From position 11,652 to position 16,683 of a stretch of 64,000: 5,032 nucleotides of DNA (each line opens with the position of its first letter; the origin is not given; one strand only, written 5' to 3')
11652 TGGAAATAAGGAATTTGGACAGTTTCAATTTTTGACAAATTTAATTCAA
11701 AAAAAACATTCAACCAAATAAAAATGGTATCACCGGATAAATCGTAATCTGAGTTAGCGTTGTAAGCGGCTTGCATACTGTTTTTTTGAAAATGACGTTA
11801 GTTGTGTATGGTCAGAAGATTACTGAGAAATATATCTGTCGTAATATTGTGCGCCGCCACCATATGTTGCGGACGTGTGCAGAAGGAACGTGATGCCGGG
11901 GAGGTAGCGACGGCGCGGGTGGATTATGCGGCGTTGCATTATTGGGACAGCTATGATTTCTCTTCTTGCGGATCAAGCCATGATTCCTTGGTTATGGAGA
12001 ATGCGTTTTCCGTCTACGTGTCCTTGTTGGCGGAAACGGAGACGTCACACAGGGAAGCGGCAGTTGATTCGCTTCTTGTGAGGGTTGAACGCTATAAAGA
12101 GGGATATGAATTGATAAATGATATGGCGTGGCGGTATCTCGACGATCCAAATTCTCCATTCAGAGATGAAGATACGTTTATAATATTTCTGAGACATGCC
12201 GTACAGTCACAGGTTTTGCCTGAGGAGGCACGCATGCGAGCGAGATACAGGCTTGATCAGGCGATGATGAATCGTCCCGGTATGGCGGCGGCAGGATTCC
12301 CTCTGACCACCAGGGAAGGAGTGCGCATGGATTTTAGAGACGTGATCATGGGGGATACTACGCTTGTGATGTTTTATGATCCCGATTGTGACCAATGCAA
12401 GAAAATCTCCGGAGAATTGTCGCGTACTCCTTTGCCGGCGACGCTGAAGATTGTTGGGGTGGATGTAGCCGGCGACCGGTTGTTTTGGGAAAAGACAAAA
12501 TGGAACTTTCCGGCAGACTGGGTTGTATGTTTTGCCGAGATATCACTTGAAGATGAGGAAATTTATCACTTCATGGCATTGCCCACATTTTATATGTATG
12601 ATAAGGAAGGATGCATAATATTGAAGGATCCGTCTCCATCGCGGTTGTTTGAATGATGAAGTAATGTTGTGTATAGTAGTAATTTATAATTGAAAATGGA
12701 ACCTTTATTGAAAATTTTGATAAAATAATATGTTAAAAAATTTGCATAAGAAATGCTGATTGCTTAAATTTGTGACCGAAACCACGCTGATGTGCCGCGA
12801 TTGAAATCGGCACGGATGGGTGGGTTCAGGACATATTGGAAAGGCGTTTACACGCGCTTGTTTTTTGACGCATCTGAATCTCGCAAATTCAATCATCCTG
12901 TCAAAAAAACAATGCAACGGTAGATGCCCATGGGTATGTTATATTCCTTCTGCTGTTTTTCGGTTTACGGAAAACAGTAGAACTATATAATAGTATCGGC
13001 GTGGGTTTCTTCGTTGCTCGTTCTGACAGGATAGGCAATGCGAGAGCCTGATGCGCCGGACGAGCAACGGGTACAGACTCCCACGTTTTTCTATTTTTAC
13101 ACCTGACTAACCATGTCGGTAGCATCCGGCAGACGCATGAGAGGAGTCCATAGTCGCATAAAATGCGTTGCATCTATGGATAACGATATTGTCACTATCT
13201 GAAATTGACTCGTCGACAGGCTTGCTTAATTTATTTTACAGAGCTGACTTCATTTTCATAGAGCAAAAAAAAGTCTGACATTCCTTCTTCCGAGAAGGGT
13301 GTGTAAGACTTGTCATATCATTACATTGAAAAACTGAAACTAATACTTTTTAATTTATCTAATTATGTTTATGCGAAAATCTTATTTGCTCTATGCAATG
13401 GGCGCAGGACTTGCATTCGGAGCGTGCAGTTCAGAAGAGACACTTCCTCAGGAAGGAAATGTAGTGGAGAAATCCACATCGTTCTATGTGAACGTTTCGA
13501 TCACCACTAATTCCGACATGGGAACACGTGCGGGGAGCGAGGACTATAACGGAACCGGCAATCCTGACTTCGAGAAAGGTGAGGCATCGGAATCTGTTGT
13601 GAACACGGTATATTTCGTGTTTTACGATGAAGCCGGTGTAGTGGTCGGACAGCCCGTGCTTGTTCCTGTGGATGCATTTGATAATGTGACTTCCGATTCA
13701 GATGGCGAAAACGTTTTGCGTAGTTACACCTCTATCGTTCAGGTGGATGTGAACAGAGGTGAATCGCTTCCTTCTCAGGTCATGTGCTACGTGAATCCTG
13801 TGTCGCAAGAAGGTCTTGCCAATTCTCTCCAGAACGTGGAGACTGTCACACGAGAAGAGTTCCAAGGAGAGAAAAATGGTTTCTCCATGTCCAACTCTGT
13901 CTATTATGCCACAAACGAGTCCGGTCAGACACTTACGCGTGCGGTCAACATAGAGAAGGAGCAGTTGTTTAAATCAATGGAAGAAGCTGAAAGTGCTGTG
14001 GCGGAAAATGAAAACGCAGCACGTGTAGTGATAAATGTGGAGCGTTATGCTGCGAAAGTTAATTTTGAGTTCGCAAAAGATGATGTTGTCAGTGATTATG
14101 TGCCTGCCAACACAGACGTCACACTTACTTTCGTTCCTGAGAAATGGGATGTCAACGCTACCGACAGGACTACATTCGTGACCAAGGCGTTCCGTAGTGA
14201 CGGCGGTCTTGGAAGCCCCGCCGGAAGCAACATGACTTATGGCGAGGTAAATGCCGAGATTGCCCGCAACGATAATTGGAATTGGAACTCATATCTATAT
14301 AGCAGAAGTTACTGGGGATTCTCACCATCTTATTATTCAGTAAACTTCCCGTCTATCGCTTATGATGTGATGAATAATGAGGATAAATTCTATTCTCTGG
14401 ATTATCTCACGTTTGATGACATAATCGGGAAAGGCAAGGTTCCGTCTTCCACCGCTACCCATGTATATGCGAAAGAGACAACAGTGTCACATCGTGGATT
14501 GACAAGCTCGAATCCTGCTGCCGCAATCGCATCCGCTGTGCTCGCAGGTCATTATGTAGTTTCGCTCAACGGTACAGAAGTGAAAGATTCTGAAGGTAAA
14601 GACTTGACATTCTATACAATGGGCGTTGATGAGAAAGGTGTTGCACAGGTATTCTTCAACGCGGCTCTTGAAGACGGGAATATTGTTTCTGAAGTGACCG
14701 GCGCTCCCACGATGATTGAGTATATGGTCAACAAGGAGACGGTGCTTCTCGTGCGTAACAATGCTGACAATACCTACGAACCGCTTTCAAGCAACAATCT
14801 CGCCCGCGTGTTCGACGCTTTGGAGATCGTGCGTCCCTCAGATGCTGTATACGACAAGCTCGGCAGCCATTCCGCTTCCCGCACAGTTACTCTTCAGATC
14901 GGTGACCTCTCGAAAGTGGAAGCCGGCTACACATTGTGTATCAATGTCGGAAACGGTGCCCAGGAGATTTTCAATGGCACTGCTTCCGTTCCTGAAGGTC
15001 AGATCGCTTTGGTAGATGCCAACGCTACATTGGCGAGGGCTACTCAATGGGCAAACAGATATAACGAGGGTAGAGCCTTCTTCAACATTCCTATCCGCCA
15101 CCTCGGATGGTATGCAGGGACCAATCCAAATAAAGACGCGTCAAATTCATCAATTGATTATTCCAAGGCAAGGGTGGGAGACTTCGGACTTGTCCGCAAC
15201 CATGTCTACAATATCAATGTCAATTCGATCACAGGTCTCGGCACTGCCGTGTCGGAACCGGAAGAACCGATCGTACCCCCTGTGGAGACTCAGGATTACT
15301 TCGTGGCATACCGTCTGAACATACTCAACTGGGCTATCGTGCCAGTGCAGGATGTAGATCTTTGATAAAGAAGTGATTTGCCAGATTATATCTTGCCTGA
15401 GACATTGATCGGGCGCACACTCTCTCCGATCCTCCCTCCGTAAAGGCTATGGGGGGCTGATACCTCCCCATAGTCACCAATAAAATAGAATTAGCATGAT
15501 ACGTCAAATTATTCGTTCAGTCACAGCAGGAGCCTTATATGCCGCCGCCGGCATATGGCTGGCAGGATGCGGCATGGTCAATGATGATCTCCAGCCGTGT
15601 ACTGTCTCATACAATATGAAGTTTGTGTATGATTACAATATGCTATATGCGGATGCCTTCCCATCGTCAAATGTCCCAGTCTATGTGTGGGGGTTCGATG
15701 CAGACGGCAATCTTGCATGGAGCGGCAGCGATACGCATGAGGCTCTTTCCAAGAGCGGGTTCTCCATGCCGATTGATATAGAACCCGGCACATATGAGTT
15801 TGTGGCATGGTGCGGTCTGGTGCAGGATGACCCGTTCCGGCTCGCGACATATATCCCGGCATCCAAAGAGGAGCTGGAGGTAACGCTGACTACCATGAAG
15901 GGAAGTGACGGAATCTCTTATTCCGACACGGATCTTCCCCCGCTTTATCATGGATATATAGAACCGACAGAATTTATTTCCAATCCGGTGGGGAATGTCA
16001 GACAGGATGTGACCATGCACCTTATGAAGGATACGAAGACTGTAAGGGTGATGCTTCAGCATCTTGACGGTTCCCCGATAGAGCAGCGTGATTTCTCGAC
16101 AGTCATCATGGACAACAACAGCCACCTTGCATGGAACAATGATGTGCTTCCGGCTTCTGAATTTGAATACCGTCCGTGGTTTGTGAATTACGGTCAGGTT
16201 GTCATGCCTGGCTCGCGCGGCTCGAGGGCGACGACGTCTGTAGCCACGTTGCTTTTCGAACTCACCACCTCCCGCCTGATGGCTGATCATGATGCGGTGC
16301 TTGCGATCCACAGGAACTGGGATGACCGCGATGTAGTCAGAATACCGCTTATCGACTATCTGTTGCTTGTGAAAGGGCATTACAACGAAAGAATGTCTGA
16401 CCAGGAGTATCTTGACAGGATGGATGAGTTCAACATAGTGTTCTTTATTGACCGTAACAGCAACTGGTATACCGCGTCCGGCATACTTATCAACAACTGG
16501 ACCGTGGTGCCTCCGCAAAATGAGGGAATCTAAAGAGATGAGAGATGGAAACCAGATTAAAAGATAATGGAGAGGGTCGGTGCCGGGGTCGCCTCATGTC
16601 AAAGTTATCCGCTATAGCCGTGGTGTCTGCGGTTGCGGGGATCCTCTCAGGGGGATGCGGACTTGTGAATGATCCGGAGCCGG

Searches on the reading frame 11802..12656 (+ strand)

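Call 55: search_protein_families(library=pfam, proteins=[window:11802-12656:+])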
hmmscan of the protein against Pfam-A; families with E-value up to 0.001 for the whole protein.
window:11802-12656:+ (284 aa): 1 family
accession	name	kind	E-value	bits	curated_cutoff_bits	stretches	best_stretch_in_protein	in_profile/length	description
PF17127.10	DUF5106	-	1.5e-23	84.3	28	1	37-157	31-151/151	Domain of unknown function (DUF5106)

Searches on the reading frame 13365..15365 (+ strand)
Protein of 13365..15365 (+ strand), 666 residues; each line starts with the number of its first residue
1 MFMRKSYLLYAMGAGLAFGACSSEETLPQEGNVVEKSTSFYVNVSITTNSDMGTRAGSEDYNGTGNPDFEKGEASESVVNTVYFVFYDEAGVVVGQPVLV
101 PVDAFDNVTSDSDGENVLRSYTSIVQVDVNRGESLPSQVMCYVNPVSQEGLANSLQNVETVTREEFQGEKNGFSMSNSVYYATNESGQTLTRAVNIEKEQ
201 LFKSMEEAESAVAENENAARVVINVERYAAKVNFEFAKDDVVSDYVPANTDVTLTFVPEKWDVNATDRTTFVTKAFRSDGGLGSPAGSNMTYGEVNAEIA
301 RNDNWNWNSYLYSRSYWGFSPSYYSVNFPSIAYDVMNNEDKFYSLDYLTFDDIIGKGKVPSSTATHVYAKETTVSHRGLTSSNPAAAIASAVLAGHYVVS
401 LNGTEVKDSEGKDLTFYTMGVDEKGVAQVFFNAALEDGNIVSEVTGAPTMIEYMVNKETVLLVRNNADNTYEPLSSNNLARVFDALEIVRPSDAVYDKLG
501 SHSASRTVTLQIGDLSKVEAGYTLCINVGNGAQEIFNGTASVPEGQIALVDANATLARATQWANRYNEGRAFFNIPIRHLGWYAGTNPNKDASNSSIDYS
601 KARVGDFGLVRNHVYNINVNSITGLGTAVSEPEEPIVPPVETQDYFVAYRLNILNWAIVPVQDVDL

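Call 55: search_protein_families(library=pfam, proteins=[window:13365-15365:+])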
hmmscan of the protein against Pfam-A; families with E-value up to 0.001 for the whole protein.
window:13365-15365:+ (666 aa): 1 family
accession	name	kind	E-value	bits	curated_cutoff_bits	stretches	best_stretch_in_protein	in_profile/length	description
PF15495.12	Fimbrillin_C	-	1.7e-13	51.2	27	1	565-658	2-80/84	Major fimbrial subunit protein type IV, Fimbrillin, C-terminal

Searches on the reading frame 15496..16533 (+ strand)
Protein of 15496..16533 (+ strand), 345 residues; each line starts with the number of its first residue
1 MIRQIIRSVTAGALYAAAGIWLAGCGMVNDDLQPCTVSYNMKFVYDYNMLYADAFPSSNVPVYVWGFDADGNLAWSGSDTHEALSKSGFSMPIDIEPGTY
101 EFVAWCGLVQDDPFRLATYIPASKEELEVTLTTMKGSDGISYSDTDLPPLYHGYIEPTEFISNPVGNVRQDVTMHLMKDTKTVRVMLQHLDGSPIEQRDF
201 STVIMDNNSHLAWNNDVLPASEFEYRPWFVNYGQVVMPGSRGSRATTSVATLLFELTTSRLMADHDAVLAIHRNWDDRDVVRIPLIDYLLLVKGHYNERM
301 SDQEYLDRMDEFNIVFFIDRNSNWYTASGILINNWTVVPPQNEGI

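Call 55: search_protein_families(library=pfam, proteins=[window:15496-16533:+])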
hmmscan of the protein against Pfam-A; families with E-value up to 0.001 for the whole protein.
window:15496-16533:+ (345 aa): 1 family
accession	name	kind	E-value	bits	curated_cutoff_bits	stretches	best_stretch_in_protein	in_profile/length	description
PF08842.16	Mfa2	-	1.3e-46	159.9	21.2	1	34-338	3-274/277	Fimbrillin-A associated anchor proteins Mfa1 and Mfa2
